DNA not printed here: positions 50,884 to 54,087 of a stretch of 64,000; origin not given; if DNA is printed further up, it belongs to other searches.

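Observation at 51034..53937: Self-contained ACP + FAAL + membrane segment + LPLAT fusion: a domain-permuted Aas-like enzyme with its own carrier protein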

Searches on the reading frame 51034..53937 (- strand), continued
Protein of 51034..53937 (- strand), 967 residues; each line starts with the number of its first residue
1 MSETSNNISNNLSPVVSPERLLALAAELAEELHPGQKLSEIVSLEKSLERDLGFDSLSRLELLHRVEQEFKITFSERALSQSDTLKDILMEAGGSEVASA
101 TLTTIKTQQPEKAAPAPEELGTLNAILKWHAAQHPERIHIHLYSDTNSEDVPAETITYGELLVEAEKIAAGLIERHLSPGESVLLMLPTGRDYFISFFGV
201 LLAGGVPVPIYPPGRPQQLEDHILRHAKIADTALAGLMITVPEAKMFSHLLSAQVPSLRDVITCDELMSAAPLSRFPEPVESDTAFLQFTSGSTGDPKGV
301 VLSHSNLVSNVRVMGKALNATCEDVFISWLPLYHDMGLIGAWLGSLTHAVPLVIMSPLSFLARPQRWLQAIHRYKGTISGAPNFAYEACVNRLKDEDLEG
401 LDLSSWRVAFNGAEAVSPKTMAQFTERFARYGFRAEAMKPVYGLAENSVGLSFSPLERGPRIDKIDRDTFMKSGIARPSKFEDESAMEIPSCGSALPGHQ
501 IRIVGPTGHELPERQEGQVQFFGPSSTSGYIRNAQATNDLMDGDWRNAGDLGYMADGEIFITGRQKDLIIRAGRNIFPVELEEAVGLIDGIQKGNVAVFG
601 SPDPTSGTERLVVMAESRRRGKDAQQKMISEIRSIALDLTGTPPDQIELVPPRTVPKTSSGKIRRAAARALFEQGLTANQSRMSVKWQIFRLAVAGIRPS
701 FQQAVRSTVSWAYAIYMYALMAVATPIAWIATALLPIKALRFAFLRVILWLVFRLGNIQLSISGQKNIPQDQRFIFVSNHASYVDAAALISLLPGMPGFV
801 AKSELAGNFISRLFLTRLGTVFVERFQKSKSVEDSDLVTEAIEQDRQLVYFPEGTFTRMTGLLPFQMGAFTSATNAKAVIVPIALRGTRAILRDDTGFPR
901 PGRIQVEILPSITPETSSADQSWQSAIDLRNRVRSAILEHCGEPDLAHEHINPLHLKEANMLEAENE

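Call 14: find_encoding_contigs(protein=P0001, flank=10000, max_places=3)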
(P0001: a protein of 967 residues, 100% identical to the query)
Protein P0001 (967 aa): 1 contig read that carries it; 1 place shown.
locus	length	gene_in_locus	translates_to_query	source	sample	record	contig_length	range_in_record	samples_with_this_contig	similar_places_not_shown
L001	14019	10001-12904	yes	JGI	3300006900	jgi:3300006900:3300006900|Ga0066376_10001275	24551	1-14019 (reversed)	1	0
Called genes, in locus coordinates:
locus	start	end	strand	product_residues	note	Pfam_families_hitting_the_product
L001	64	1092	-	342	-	PF06258:Mito_fiss_Elm1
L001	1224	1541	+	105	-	PF08755:YccV-like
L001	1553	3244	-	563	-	PF00515:TPR_1, PF07719:TPR_2 (weak), PF13181:TPR_8 (weak), PF13432:TPR_16 (weak), PF13432:TPR_16, PF14559:TPR_19, PF00685:Sulfotransfer_1, PF13469:Sulfotransfer_3, +18 more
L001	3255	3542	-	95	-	PF13424:TPR_12 (faint), PF13431:TPR_17 (faint), PF00515:TPR_1 (weak), PF07719:TPR_2 (faint), PF13428:TPR_14 (weak), PF13414:TPR_11 (weak), PF13432:TPR_16 (weak), PF14559:TPR_19, +2 more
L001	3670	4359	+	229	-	-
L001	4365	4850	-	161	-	PF25063:ARM_TT21_C (weak), PF13432:TPR_16 (weak), PF13414:TPR_11 (faint), PF14559:TPR_19 (faint), PF13431:TPR_17 (faint), PF00515:TPR_1 (weak), PF07719:TPR_2 (weak)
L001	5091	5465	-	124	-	-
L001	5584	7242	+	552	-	PF00496:SBP_bac_5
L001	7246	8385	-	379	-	PF05940:NnrS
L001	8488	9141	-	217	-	PF00561:Abhydrolase_1, PF12146:Hydrolase_4, PF12697:Abhydrolase_6 (weak)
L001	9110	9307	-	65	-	-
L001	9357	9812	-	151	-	-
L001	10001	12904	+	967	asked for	PF00550:PP-binding, PF00501:AMP-binding, PF01553:Acyltransferase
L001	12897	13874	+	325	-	PF00005:ABC_tran, PF08352:oligo_HPY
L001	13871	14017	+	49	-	?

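Call 15: find_encoding_contigs(protein=P0010, flank=8000, max_places=2)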
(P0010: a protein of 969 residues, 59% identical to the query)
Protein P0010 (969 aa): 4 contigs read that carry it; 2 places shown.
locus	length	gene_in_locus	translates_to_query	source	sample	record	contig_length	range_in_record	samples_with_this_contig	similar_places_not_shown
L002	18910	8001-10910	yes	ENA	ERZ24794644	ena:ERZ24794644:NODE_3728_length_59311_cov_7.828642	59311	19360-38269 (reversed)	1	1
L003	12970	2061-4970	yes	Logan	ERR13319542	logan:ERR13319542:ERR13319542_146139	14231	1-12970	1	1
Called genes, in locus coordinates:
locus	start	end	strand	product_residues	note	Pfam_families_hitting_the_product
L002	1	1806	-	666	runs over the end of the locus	PF13432:TPR_16, PF14559:TPR_19, PF13414:TPR_11, PF13432:TPR_16, PF13424:TPR_12, PF13414:TPR_11, PF14559:TPR_19, PF13414:TPR_11, +33 more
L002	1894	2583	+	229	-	-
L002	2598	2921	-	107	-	-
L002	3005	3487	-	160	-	PF13181:TPR_8 (faint), PF13428:TPR_14 (faint), PF13432:TPR_16, PF13414:TPR_11 (weak), PF13431:TPR_17 (faint), PF14559:TPR_19 (weak), PF00515:TPR_1 (weak), PF07719:TPR_2 (weak)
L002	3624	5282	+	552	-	PF00496:SBP_bac_5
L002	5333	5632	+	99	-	PF05015:HigB-like_toxin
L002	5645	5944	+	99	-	-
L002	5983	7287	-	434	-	PF05940:NnrS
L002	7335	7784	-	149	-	-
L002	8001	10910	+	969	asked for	PF00550:PP-binding, PF00501:AMP-binding, PF01553:Acyltransferase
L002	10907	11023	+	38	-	-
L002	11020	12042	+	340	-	PF00005:ABC_tran, PF08352:oligo_HPY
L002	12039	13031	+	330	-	PF00005:ABC_tran, PF13304:AAA_21 (faint), PF08352:oligo_HPY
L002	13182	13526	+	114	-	PF07309:FlaF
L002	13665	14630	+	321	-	PF19300:BPD_transp_1_N, PF00528:BPD_transp_1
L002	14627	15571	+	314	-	PF12911:OppC_N, PF00528:BPD_transp_1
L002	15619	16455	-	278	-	PF00582:Usp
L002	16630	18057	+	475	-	PF00483:NTP_transferase, PF22640:ManC_GMP_beta-helix, PF01050:MannoseP_isomer, PF07883:Cupin_2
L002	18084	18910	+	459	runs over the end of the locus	PF00202:Aminotran_3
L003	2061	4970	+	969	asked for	PF00550:PP-binding, PF00501:AMP-binding, PF01553:Acyltransferase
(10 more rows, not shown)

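Call 16: find_encoding_contigs(protein=P0107, flank=8000, max_places=2)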
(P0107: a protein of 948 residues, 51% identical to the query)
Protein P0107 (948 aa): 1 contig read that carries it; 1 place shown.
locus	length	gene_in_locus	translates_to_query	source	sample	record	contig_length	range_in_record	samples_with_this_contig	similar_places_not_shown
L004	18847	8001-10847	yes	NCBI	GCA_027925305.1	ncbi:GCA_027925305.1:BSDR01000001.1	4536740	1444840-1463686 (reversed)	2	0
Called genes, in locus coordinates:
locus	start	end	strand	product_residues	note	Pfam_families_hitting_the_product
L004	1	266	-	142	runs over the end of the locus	PF07238:PilZ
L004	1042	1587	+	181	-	-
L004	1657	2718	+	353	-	PF00155:Aminotran_1_2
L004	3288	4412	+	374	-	PF03977:OAD_beta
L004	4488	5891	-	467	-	PF13537:GATase_7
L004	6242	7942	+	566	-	PF00749:tRNA-synt_1c, PF03950:tRNA-synt_1c_C, PF20974:tRNA-synt_1c_C2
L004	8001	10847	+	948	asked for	PF00550:PP-binding, PF00501:AMP-binding, PF01553:Acyltransferase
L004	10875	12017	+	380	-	PF00266:Aminotran_5, PF01041:DegT_DnrJ_EryC1 (faint)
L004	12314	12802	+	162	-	PF13302:Acetyltransf_3 (weak), PF00583:Acetyltransf_1, PF13673:Acetyltransf_10, PF23209:IDM1_C (weak), PF13508:Acetyltransf_7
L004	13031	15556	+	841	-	PF07517:SecA_DEAD, PF00270:DEAD (weak), PF01043:SecA_PP_bind, PF21090:P-loop_SecA, PF07516:SecA_SW, PF02810:SEC-C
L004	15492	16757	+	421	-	PF01960:ArgJ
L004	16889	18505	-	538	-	PF00343:Phosphorylase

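Call 17: find_encoding_contigs(protein=P0050, flank=7000, max_places=1)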
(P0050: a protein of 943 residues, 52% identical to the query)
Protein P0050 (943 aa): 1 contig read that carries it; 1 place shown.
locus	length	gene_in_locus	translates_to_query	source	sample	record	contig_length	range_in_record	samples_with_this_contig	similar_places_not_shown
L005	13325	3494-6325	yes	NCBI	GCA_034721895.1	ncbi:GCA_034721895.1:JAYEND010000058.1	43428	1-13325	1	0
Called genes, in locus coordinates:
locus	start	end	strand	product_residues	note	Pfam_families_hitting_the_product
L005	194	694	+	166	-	-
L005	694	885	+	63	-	PF09962:DUF2196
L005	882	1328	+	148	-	PF02639:DUF188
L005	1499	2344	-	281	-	PF00800:PDT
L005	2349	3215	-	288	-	PF01634:HisG, PF08029:HisG_C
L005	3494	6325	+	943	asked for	PF00550:PP-binding, PF00501:AMP-binding, PF01553:Acyltransferase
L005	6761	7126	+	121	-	-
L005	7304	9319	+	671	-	PF07715:Plug, PF00593:TonB_dep_Rec_b-barrel, PF14905:OMP_b-brl_3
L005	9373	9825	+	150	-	PF01618:MotA_ExbB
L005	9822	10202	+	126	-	PF02472:ExbD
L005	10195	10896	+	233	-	PF05887:Trypan_PARP (faint), PF03544:TonB_C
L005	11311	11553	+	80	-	PF01402:RHH_1 (weak)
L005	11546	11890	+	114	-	PF02452:PemK_toxin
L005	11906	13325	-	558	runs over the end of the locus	PF00501:AMP-binding, PF13193:AMP-binding_C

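Call 18: find_encoding_contigs(protein=P0089, flank=7000, max_places=1)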
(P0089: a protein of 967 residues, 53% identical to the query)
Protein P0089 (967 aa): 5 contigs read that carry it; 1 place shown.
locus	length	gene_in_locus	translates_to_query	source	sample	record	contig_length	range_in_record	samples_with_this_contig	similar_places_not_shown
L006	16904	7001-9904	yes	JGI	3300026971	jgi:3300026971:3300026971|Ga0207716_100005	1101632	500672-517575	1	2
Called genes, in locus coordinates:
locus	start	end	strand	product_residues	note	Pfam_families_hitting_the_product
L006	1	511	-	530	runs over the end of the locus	PF13432:TPR_16 (weak), PF23914:TPR_CcmH_CycH (weak), PF14559:TPR_19 (weak), PF13432:TPR_16, PF00515:TPR_1 (weak), PF07719:TPR_2 (weak), PF14559:TPR_19, PF00515:TPR_1, +19 more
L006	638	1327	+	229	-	PF00156:Pribosyltran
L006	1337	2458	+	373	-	PF00465:Fe-ADH, PF13685:Fe-ADH_2, PF25137:ADH_Fe_C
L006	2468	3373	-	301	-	PF02826:2-Hacid_dh_C, PF03446:NAD_binding_2, PF03807:F420_oxidored (weak), PF14833:NAD_binding_11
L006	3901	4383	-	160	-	PF13174:TPR_6 (faint), PF13424:TPR_12 (faint), PF13432:TPR_16, PF13371:TPR_9 (faint), PF12895:ANAPC3 (weak), PF00515:TPR_1, PF07719:TPR_2, PF13181:TPR_8 (weak), +4 more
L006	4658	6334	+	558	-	PF00496:SBP_bac_5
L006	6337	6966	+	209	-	-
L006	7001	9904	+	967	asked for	PF00550:PP-binding, PF00501:AMP-binding, PF01553:Acyltransferase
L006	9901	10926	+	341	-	PF00005:ABC_tran, PF08352:oligo_HPY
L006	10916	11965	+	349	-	PF00005:ABC_tran, PF08352:oligo_HPY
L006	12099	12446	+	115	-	PF07309:FlaF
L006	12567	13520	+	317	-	PF19300:BPD_transp_1_N, PF00528:BPD_transp_1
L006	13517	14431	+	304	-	PF12911:OppC_N, PF00528:BPD_transp_1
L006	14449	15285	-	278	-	PF00582:Usp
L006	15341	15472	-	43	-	-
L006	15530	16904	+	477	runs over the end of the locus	PF00483:NTP_transferase, PF12804:NTP_transf_3 (weak), PF22640:ManC_GMP_beta-helix, PF01050:MannoseP_isomer, PF07883:Cupin_2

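Call 19: find_encoding_contigs(protein=P0025, flank=7000, max_places=1)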
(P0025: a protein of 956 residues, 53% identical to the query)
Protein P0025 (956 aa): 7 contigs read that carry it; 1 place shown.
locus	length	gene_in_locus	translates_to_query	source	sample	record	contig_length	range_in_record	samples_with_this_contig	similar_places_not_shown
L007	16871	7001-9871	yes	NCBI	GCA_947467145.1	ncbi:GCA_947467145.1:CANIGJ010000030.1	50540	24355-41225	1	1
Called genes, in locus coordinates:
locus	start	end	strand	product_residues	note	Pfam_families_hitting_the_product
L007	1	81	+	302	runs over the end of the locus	-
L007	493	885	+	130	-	-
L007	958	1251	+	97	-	PF12840:HTH_20, PF01022:HTH_5 (weak)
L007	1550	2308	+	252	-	PF00106:adh_short, PF08659:KR, PF13561:adh_short_C2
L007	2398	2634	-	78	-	-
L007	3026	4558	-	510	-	PF00496:SBP_bac_5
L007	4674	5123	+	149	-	PF01047:MarR (weak), PF12802:MarR_2 (weak)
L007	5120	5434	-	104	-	-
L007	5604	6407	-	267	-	PF00561:Abhydrolase_1, PF12697:Abhydrolase_6, PF12146:Hydrolase_4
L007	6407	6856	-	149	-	-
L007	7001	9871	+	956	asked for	PF00550:PP-binding, PF00501:AMP-binding, PF01553:Acyltransferase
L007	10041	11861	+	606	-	PF00005:ABC_tran, PF02463:SMC_N (faint), PF13191:AAA_16 (faint), PF13304:AAA_21 (faint), PF13401:AAA_22 (faint), PF00005:ABC_tran, PF13671:AAA_33 (weak), PF08352:oligo_HPY, +1 more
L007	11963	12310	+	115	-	PF07309:FlaF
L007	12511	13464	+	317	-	PF19300:BPD_transp_1_N, PF00528:BPD_transp_1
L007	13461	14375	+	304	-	PF12911:OppC_N, PF00528:BPD_transp_1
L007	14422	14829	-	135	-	PF00903:Glyoxalase, PF13669:Glyoxalase_4, PF22677:Ble-like_N (weak), PF18029:Glyoxalase_6 (weak)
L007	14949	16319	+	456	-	PF00483:NTP_transferase, PF22640:ManC_GMP_beta-helix, PF01050:MannoseP_isomer, PF07883:Cupin_2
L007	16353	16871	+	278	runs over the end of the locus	PF01738:DLH, PF00326:Peptidase_S9 (faint)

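Call 20: find_encoding_contigs(protein=P0076, flank=7000, max_places=1)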
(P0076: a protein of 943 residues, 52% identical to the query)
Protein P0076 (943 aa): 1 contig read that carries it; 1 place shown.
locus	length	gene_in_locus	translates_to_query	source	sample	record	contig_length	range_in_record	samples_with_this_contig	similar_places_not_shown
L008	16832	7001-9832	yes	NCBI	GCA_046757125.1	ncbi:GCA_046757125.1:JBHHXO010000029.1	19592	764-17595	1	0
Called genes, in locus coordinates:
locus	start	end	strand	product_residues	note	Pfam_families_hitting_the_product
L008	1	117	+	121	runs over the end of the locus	PF02656:DUF202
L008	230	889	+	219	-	PF00005:ABC_tran, PF03193:RsgA_GTPase (weak)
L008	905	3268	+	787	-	PF12704:MacB_PCD (faint), PF02687:FtsX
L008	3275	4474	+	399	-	PF25917:BSH_RND (faint), PF00364:Biotin_lipoyl (faint), PF25876:HH_MFP_RND (weak), PF25967:RND-MFP_C (weak), PF25975:CzcB_C (weak), PF25989:YknX_C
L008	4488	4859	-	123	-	PF10861:DUF2784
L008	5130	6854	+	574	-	PF00633:HHH (faint), PF14716:HHH_8, PF14520:HHH_5, PF14792:DNA_pol_B_palm (weak), PF14791:DNA_pol_B_thumb, PF02811:PHP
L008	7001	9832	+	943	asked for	PF00550:PP-binding, PF00501:AMP-binding, PF01553:Acyltransferase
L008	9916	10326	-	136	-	PF11154:DUF2934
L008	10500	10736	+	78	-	-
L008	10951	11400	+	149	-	PF00571:CBS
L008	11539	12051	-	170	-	PF04073:tRNA_edit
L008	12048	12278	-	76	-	-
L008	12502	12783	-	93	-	PF11373:DUF3175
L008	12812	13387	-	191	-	PF01988:VIT1 (weak)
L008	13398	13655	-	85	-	PF02680:DUF211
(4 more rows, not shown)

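Call 25: find_related_loci(query=window:51037-53937:-, collection=genome_contigs, flank=8000)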
Query window:51037-53937:- (967 aa) in genome_contigs; peptide patterns used: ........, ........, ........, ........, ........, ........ (x = any residue, [..] = any of these).
34 stretches matched a pattern, but none encodes a relative of the query by tblastn (E <= 1e-3).
